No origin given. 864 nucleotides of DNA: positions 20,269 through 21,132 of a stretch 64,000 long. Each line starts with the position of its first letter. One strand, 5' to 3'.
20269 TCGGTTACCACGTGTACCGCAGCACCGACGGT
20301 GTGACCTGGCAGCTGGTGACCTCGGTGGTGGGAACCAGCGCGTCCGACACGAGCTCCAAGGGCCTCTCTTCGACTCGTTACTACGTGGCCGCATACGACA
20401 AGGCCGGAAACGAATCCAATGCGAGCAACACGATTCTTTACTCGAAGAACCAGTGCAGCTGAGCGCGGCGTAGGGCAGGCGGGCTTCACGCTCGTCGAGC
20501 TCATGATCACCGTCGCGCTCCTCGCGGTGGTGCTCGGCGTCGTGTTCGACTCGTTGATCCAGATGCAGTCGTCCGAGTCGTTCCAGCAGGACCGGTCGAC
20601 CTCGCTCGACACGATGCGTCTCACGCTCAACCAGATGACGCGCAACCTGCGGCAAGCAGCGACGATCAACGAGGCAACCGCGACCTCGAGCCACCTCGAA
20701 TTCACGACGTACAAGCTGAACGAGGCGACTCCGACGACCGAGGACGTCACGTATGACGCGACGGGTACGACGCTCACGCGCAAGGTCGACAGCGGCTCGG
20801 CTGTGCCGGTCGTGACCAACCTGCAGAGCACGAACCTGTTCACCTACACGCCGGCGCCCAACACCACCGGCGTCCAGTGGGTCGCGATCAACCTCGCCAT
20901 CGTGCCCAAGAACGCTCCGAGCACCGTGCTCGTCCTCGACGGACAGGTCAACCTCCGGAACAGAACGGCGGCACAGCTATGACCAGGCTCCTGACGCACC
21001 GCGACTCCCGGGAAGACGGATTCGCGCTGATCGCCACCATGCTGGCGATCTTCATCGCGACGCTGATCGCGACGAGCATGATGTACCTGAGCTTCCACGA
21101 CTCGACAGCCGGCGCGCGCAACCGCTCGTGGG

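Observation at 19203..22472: Stand-alone PilV/PilW/PilX-like minor-pilin module embedded among origin-proximal housekeeping genes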

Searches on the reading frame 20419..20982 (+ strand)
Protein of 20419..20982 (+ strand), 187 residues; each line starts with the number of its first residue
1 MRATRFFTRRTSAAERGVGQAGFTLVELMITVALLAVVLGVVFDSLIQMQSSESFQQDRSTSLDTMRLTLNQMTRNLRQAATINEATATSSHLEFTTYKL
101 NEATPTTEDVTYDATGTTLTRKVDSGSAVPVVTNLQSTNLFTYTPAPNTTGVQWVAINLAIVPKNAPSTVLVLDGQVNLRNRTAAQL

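Call 5: search_protein_families(library=pfam, proteins=[window:20419-20982:+], max_evalue=1)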
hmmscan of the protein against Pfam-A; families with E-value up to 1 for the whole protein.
window:20419-20982:+ (187 aa): 2 families
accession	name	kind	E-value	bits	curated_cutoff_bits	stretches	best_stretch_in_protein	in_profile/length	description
PF07963.17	N_methyl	-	7.6e-07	28.9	21.2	1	20-43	4-27/27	Prokaryotic N-terminal methylation motif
PF15980.10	ComGF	-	0.00028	21.6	27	1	56-140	7-81/100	Putative Competence protein ComGF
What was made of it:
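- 20419..20982 (+): g2: small canonical type IV pilin-like protein (187 aa). Leader of 22 aa, Gly-1 at 20482-20484, mature N-terminus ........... Overlaps g1 by 44 nt and g3 by ATGA. Pfam N_methyl 28.9 bits (call 5).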

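Call 7: find_encoding_contigs(protein=window:20419-20982:+, flank=10000, max_places=6)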
Protein window:20419-20982:+ (187 aa): 3 contigs read that carry it; 3 places shown.
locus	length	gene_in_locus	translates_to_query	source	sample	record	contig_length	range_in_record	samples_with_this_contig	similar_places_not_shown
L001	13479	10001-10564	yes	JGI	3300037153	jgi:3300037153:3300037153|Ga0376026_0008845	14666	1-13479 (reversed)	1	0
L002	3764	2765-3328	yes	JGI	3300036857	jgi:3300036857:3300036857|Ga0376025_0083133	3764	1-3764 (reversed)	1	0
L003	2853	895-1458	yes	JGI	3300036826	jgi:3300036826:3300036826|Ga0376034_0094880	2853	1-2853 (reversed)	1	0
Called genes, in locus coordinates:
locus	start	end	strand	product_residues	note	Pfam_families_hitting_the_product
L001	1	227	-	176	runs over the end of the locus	PF00440:TetR_N, PF13305:TetR_C_33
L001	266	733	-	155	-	PF04075:F420H2_quin_red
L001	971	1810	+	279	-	-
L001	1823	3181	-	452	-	PF10009:DUF2252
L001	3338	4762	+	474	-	PF00890:FAD_binding_2 (weak), PF01266:DAO (weak), PF01494:FAD_binding_3 (weak), PF01593:Amino_oxidase (weak), PF01946:Thi4 (weak), PF12831:FAD_oxidored (weak), PF13450:NAD_binding_8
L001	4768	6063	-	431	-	PF12697:Abhydrolase_6 (weak)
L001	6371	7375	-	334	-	-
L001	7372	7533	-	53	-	-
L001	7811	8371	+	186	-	PF04542:Sigma70_r2, PF08281:Sigma70_r4_2, PF04545:Sigma70_r4 (weak)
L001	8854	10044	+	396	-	-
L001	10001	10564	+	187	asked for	PF07963:N_methyl (weak)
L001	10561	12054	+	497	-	PF23981:DUF7305 (weak)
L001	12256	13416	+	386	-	PF13384:HTH_23 (faint), PF13518:HTH_28 (weak), PF13551:HTH_29, PF13565:HTH_32 (weak), PF00665:rve, PF24764:rva_4 (faint), PF13683:rve_3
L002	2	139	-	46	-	?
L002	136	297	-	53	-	-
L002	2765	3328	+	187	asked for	PF07963:N_methyl (weak)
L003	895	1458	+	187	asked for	PF07963:N_methyl (weak)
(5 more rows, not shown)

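Call 21: search_protein_families(library=ncbifam, proteins=[window:20419-20982:+], max_evalue=0.01)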
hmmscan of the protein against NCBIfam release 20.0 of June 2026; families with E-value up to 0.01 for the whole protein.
window:20419-20982:+ (187 aa): 14 families
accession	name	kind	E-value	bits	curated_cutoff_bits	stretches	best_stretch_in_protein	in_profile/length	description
TIGR02599.1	TIGR02599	subfamily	3.1e-06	26.7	256.5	1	22-85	1-63/361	Verru_Chthon cassette protein C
TIGR02532.1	IV_pilin_GFxxxE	domain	5.9e-06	25.9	16.3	1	20-42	1-23/24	prepilin-type N-terminal cleavage/methylation domain-containing protein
NF041002.1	pilin_ComGF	equivalog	1.1e-05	25.7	80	1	20-138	1-111/139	competence type IV pilus minor pilin ComGF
NF041775.1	typeIV_PilA_Myxo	equivalog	1.4e-05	25.2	400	1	21-65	11-54/214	type IV pilin protein PilA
TIGR01711.1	gspJ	equivalog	3.7e-05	23.6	64.85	1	21-83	1-63/192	type II secretion system minor pseudopilin GspJ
NF038304.1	EPS_HpsC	equivalog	0.00013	21.7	200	1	20-90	20-90/318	hormogonium polysaccharide secretion pseudopilin HpsC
TIGR02523.1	type_IV_pilV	equivalog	0.00015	22.3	52.2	1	20-121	1-99/139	type IV pilus modification protein PilV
NF041013.1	T4P_ComGE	equivalog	0.0002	21.4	49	1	22-78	5-61/83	competence type IV pilus minor pilin ComGE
TIGR01708.2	typeII_sec_gspH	equivalog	0.00024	21.1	80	1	20-61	1-42/169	type II secretion system minor pseudopilin GspH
NF007848.0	PRK10557.1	equivalog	0.00059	19.2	120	1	17-84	7-74/192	prepilin peptidase-dependent protein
TIGR01710.1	typeII_sec_gspG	equivalog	0.0013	18.8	88.85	1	22-75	2-54/134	type II secretion system major pseudopilin GspG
NF007800.0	PRK10506.1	equivalog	0.0031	17.3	158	1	20-70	8-58/163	prepilin peptidase-dependent protein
TIGR02596.1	TIGR02596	subfamily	0.0086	16.2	70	0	23-148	1-125/196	Verru_Chthon cassette protein D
TIGR01707.1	gspI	equivalog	0.0089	16.5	44.35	0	22-76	1-55/101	type II secretion system minor pseudopilin GspI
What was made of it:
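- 20419..20982 (+): TIGR02532 passes; ComGF, GspJ and PilV hits are only sub-threshold (call 21).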

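Call 72: search_solved_structures(query=A4, max_evalue=10, show_alignments=2)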
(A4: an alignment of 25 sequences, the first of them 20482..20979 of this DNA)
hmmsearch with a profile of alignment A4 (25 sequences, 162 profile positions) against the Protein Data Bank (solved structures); distinct sequences matched with E-value up to 10: 13.
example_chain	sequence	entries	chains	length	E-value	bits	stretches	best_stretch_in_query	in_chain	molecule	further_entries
7tgg_A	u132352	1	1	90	0.0079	19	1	1-50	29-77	Geopilin domain 1 protein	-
9egp_A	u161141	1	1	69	0.031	17.1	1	1-49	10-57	Geopilin domain 1 protein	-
2m7g_A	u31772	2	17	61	0.032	17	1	2-50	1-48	Geopilin domain 1 protein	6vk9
1h3l_A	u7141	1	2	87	0.078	15.8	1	27-83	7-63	RNA POLYMERASE SIGMA FACTOR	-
9laa_A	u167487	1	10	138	0.32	13.8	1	1-26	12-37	Type IV pilin protein PilA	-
5yxw_A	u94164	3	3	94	0.4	13.5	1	28-65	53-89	glycoprotein F2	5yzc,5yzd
9dtu_A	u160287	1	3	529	0.43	13.4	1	34-68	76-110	Fusion glycoprotein F0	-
2ret_B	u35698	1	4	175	0.47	13.3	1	25-60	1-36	EpsJ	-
9coh_A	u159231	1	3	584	0.47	13.2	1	34-69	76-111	Fusion glycoprotein F0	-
8ut2_A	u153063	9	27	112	0.52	13.1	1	31-65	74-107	Fusion glycoprotein F0 | Fusion glycoprotein F2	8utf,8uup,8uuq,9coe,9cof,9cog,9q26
9at8_E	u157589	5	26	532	0.6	12.9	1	34-68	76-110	Fusion glycoprotein F0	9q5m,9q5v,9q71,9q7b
8pfb_G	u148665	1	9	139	2.6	10.8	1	2-31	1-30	Type IV pilin PilE1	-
6xxd_A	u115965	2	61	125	9.7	9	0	2-29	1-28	PilA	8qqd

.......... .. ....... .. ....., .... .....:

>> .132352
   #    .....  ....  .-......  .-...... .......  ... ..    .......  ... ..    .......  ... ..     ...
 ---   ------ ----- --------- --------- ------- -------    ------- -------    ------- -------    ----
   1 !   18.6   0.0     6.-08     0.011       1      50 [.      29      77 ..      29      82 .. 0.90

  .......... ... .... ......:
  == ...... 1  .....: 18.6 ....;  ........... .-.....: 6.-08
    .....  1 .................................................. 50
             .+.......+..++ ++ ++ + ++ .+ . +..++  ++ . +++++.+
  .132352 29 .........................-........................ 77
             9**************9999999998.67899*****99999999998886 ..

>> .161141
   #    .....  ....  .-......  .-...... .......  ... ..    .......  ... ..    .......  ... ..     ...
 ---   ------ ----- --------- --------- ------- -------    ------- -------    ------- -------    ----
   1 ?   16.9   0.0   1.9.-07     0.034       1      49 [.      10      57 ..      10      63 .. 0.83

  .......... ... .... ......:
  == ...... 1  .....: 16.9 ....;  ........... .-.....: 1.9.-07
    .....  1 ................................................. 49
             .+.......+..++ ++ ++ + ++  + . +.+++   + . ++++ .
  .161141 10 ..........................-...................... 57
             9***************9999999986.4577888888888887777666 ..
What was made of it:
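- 20419..20982 (+): Only helix-level similarity to solved pilins (call 72).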

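Call 73: search_protein_families(library=pfam, alignment_id=A4, max_evalue=0.01)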
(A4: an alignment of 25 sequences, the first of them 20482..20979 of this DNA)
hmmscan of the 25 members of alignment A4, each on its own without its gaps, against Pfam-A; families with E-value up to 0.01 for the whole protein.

A. member 1, window:20482-20979:+ (166 aa): 2 families
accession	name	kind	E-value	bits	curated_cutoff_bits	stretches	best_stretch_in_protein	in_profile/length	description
PF07963.17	N_methyl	-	0.00011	22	21.2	1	1-22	6-27/27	Prokaryotic N-terminal methylation motif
PF15980.10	ComGF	-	0.0002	22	27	1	35-119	7-81/100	Putative Competence protein ComGF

B. families by the number of members that match (of 25 scanned): 5 families
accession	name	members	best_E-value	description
PF07963.17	N_methyl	4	0.00011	Prokaryotic N-terminal methylation motif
PF15980.10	ComGF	2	0.0002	Putative Competence protein ComGF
PF11773.13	ComGE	1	0.0011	Competence system putative prepilin ComGE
PF06586.17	TraK_N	1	0.0038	TraK N-terminal domain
PF10248.14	Mlf1IP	1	0.0071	Myelodysplasia-myeloid leukemia factor 1-interacting protein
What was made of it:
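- On Com pilus minor pilin ComGF: PF15980 21.6-22 bits against 27 (calls 5, 73).
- g2 has weak ComGF and ComGE similarity (calls 5, 21, 73).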
